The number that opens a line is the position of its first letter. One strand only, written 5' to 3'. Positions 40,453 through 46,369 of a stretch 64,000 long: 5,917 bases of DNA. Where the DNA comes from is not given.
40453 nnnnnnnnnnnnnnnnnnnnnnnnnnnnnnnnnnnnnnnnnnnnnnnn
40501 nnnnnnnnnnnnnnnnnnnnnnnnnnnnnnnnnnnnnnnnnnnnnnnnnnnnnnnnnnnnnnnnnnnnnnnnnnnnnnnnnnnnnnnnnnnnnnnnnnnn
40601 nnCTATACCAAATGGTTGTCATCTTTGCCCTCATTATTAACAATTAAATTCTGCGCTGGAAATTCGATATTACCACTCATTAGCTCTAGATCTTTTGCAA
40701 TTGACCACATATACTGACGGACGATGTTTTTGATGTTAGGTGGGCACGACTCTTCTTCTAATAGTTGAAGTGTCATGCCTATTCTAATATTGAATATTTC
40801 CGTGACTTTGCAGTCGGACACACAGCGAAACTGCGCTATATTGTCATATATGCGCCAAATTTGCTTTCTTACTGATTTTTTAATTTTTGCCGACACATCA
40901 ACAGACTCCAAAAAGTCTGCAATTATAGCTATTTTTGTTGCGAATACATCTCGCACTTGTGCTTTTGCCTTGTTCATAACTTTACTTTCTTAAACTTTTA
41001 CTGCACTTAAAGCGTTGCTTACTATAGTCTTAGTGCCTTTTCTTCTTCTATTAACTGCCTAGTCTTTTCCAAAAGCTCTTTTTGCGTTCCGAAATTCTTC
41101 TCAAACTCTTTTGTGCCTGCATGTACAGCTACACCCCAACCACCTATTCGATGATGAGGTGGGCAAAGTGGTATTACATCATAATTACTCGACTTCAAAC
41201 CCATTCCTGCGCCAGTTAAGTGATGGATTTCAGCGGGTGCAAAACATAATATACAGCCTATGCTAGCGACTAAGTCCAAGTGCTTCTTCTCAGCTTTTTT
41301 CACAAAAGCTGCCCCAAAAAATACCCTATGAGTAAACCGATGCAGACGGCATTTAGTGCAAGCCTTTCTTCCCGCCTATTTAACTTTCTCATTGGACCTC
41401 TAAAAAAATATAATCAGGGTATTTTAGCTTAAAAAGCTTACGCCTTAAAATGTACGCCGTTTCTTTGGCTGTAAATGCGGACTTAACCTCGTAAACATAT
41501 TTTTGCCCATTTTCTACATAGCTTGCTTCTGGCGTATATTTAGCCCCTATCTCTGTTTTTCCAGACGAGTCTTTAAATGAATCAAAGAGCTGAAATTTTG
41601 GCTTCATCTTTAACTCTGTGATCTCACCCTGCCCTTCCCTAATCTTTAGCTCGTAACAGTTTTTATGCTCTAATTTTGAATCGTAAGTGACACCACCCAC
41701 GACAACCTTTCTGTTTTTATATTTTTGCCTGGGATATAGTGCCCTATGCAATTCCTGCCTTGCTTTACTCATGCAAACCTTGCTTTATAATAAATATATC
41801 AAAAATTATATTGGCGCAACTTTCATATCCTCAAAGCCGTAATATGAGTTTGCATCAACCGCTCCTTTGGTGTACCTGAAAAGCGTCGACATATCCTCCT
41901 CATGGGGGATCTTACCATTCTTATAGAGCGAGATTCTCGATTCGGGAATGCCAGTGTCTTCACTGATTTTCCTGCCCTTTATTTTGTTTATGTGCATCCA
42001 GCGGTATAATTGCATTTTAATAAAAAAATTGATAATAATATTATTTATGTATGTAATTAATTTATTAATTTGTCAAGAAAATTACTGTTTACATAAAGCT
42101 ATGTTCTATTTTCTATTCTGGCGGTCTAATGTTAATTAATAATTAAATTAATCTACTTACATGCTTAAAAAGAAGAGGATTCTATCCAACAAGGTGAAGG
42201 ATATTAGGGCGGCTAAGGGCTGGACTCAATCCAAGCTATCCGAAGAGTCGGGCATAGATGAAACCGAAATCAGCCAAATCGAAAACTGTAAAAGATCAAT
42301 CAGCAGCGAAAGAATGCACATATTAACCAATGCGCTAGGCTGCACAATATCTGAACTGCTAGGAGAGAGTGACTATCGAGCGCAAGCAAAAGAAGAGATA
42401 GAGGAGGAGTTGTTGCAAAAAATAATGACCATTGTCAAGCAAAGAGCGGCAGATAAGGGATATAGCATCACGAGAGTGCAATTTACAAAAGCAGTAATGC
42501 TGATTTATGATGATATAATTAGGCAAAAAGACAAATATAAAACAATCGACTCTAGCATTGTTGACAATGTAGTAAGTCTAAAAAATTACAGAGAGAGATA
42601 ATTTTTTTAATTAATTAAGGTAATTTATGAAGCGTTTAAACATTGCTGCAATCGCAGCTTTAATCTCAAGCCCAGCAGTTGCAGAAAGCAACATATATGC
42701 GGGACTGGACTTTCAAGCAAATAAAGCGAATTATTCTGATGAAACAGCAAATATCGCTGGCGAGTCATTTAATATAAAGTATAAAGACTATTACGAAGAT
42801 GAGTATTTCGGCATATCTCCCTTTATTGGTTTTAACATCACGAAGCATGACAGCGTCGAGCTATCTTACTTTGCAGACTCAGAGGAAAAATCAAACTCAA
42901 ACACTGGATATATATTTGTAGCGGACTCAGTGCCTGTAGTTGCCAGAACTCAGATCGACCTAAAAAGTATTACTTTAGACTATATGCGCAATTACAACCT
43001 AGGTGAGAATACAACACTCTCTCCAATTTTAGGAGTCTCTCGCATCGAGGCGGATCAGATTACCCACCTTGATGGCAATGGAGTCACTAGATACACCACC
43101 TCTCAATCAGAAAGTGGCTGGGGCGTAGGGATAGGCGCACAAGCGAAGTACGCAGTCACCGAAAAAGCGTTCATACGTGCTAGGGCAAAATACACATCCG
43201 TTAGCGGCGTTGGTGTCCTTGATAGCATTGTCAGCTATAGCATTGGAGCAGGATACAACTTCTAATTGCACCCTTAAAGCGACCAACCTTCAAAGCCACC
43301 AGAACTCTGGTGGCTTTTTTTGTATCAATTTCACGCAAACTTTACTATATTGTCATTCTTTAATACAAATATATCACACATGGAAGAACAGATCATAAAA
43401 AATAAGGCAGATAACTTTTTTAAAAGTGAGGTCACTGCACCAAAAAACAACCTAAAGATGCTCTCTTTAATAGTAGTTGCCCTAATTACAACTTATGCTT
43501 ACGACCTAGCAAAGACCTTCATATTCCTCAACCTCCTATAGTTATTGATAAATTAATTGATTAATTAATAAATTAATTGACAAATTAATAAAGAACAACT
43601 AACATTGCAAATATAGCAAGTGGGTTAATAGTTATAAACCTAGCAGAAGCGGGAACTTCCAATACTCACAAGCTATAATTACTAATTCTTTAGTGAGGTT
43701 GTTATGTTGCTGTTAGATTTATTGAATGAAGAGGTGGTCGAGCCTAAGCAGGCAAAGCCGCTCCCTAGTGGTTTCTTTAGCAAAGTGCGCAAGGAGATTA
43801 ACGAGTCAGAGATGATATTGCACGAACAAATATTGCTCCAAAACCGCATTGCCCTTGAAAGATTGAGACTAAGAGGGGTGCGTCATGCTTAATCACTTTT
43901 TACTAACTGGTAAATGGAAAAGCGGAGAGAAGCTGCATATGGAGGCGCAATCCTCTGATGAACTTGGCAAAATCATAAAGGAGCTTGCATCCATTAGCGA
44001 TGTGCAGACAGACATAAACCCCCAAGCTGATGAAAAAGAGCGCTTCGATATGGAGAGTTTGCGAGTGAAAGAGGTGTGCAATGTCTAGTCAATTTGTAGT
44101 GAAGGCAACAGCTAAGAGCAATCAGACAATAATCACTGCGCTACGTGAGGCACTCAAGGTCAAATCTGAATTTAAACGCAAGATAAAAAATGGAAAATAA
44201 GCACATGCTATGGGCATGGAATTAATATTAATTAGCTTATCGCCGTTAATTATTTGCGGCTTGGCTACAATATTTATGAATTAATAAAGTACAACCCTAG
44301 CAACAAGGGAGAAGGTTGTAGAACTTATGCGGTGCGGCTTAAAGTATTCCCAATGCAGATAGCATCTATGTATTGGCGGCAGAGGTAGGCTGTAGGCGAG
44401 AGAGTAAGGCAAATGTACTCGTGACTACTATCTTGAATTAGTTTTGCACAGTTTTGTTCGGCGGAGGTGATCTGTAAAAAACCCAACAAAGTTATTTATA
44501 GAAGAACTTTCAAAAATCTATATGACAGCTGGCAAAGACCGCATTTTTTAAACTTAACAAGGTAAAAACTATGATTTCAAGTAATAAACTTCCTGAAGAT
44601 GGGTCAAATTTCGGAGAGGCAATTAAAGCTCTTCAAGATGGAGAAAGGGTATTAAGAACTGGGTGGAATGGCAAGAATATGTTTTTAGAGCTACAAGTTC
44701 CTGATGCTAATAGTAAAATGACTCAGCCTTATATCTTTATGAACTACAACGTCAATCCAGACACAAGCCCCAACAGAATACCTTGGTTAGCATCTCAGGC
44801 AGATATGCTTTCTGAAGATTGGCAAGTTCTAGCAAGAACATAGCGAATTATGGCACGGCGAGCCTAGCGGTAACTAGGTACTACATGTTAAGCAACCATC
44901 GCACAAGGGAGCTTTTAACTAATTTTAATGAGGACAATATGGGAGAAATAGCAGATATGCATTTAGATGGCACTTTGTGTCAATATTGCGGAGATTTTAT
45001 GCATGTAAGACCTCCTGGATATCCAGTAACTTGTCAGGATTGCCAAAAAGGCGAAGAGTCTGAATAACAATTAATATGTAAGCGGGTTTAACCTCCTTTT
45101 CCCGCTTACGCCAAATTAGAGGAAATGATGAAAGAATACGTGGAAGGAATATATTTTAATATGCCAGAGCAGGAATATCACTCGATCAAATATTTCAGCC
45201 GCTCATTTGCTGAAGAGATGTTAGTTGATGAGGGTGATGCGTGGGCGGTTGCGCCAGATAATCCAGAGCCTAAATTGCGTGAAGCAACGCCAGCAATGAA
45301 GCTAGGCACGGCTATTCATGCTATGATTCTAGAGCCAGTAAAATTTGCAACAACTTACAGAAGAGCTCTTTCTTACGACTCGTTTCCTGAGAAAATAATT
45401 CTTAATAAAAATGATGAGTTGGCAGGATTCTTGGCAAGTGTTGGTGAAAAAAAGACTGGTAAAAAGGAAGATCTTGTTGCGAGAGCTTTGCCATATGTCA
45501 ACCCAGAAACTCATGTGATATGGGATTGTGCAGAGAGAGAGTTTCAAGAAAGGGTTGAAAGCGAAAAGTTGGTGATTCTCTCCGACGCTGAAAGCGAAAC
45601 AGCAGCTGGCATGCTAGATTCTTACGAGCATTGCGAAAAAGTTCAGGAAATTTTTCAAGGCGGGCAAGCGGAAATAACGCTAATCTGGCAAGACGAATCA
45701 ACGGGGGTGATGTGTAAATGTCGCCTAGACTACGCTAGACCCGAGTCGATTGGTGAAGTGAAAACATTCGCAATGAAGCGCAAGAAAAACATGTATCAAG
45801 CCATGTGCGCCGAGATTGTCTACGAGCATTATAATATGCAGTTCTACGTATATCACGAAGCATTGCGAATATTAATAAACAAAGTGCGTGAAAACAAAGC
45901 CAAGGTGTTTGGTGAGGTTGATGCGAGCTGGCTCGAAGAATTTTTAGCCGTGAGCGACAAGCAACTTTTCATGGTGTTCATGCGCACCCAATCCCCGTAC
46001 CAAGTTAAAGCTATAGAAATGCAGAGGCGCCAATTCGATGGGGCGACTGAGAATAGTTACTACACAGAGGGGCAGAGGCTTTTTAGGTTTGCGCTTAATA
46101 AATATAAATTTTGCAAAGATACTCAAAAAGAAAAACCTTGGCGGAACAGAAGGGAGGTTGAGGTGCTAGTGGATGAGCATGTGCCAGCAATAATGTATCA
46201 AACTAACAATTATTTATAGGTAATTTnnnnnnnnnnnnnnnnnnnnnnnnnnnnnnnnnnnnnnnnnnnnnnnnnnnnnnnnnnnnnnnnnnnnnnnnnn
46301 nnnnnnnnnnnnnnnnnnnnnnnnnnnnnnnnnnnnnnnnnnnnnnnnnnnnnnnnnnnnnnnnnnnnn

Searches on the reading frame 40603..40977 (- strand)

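Call 18: search_protein_families(library=pfam, proteins=[window:40603-40977:-], max_evalue=0.01)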
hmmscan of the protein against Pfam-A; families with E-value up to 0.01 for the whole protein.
window:40603-40977:- (124 aa): 1 family
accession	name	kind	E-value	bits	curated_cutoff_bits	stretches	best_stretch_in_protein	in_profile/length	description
PF03685.18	UPF0147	-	0.00094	19.6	23.6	1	15-98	4-79/81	Uncharacterised protein family (UPF0147)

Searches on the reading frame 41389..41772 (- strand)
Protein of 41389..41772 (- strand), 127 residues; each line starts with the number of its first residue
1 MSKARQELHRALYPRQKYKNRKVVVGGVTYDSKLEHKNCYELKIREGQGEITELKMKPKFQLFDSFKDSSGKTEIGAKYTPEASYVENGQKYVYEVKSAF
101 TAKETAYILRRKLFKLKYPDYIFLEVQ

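Call 18: search_protein_families(library=pfam, proteins=[window:41389-41772:-], max_evalue=0.01)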
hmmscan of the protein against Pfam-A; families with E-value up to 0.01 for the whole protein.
window:41389-41772:- (127 aa): 1 family
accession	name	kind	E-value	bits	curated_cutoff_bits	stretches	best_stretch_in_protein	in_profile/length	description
PF06356.17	DUF1064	-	5.4e-18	65.9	24.7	1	15-120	1-103/117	Protein of unknown function (DUF1064)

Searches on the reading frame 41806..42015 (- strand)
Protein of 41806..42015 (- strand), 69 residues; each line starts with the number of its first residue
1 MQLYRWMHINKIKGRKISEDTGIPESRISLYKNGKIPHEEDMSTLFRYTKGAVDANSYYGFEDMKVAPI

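Call 83: search_protein_families(library=pfam, proteins=[window:41806-42015:-], max_evalue=10)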
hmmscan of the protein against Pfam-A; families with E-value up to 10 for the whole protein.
window:41806-42015:- (69 aa): 3 families
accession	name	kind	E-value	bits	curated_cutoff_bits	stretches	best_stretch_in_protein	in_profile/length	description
PF12844.13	HTH_19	-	0.01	16.2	30.2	1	10-45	11-47/64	Helix-turn-helix domain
PF12853.12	NADH_u_ox_C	-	0.05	14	25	1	31-68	8-45/89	C-terminal of NADH-ubiquinone oxidoreductase 21 kDa subunit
PF13443.12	HTH_26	-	0.055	14.2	22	1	6-36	5-35/63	Cro/C1-type HTH DNA-binding domain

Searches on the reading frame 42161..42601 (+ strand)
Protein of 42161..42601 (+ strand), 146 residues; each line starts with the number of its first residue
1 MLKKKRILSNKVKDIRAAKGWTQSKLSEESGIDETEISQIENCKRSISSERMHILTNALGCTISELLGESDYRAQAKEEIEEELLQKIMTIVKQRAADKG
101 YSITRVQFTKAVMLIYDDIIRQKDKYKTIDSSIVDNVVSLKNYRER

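Call 18: search_protein_families(library=pfam, proteins=[window:42161-42601:+], max_evalue=0.01)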
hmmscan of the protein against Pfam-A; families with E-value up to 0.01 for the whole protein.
window:42161-42601:+ (146 aa): 5 families
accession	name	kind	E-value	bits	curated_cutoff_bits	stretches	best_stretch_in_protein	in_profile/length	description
PF01381.28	HTH_3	-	8e-12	45.4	23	1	12-66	1-55/55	Helix-turn-helix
PF13443.12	HTH_26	-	2.5e-07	31.3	22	1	13-67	3-58/63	Cro/C1-type HTH DNA-binding domain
PF12844.13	HTH_19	-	3e-06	27.5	30.2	1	11-67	3-59/64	Helix-turn-helix domain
PF13560.12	HTH_31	-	9.4e-06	26.3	27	1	12-65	6-60/64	Helix-turn-helix domain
PF13744.12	HTH_37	-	5.9e-05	23.2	27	1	5-63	16-75/80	Helix-turn-helix domain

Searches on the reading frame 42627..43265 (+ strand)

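Call 18: search_protein_families(library=pfam, proteins=[window:42627-43265:+], max_evalue=0.01)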
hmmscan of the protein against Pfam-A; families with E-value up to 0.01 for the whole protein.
window:42627-43265:+ (212 aa): 2 families
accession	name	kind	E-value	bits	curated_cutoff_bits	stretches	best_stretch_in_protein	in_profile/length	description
PF13505.12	OMP_b-brl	-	1.2e-12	48.8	28.7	1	7-212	3-175/175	Outer membrane protein beta-barrel domain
PF01389.23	OmpA_membrane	-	0.00082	19.6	21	1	20-191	3-150/180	OmpA-like transmembrane domain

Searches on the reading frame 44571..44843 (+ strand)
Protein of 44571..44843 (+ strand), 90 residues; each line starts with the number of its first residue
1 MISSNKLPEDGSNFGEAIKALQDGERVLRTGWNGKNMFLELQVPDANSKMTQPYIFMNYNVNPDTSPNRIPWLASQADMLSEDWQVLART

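Call 18: search_protein_families(library=pfam, proteins=[window:44571-44843:+], max_evalue=0.01)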
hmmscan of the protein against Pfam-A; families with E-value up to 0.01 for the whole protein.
window:44571-44843:+ (90 aa): 1 family
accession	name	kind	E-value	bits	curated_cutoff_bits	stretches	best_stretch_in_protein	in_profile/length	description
PF11195.14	Tad2-like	-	2.8e-22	79.5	25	1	13-87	2-73/73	Thoeris anti-defense 2-like domain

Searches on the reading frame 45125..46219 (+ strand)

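Call 18: search_protein_families(library=pfam, proteins=[window:45125-46219:+], max_evalue=0.01)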
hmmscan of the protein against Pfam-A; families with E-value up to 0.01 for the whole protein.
window:45125-46219:+ (364 aa): 2 families
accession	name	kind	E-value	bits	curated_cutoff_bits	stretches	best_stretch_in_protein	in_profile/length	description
PF12684.13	DUF3799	-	5.4e-14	53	26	1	49-253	23-170/233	PDDEXK-like domain of unknown function (DUF3799)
PF02037.33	SAP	-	0.0094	16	23.9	0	101-124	12-35/37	SAP domain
